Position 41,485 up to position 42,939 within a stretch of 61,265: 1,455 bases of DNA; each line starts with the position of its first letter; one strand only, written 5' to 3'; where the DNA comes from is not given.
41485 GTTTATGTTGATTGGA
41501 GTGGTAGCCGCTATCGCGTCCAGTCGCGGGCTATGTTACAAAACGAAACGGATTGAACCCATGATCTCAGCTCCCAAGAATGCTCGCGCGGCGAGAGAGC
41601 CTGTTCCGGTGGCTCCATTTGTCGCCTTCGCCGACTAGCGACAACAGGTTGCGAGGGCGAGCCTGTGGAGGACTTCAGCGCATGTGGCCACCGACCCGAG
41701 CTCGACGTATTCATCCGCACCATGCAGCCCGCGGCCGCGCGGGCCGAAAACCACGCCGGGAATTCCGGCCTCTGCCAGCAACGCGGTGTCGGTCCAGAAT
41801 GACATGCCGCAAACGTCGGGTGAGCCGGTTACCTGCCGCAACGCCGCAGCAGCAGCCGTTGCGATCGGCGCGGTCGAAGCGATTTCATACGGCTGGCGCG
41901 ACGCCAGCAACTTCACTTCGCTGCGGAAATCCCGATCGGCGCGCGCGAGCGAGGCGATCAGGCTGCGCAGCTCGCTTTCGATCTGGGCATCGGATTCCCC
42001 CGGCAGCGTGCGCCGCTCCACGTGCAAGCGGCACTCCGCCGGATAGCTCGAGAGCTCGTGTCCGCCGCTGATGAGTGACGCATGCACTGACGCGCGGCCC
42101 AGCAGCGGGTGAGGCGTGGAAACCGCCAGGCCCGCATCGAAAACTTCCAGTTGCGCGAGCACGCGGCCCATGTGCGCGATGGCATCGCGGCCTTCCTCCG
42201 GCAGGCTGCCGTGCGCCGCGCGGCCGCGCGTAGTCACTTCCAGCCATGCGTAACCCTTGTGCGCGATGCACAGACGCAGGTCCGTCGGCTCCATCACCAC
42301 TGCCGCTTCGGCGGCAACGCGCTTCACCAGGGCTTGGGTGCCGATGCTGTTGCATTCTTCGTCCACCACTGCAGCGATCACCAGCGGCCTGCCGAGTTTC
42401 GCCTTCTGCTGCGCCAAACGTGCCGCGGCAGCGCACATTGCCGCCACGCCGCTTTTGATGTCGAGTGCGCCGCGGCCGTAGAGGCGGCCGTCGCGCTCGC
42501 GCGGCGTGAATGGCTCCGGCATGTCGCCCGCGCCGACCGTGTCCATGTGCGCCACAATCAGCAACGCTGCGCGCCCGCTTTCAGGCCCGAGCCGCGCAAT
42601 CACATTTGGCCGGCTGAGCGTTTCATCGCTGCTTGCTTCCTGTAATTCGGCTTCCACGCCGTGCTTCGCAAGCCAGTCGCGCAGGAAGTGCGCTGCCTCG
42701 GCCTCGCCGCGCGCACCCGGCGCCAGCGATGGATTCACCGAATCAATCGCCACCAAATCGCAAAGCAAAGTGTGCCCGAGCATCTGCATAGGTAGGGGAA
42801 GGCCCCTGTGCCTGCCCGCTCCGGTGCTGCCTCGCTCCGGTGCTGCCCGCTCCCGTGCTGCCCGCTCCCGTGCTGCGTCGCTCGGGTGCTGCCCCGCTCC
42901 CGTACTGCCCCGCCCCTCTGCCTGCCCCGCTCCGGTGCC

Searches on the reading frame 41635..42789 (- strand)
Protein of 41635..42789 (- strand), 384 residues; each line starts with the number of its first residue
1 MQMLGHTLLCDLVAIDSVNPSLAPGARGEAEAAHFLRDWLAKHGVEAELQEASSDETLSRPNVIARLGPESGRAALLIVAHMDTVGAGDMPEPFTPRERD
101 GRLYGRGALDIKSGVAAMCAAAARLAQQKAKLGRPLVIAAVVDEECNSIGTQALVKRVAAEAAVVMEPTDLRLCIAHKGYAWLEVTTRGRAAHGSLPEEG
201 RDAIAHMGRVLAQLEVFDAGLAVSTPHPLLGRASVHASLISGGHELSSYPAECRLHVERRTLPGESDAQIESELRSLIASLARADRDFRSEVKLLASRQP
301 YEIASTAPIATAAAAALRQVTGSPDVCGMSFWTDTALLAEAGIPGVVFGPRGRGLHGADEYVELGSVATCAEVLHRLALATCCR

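Call 3: search_protein_families(library=pfam, proteins=[window:41635-42789:-], max_evalue=0.01)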
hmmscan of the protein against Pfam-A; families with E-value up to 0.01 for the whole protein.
window:41635-42789:- (384 aa): 4 families
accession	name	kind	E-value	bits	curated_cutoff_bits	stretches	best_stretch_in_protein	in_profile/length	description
PF01546.33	Peptidase_M20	-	1.1e-33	117.3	24.6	1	78-379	2-205/206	Peptidase family M20/M25/M40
PF07687.19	M20_dimer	-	4.5e-17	62.4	21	1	175-284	1-105/107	Peptidase dimerisation domain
PF04389.22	Peptidase_M28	-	9.2e-13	48.8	21.3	1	62-157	1-79/193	Peptidase family M28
PF05343.19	Peptidase_M42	-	4.9e-08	32.8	23.2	1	108-169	132-191/292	M42 glutamyl aminopeptidase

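Call 9: search_protein_families(library=padloc, proteins=[window:41635-42789:-], max_evalue=10)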
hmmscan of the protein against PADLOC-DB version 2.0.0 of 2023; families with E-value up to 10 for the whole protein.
window:41635-42789:- (384 aa): 0 families
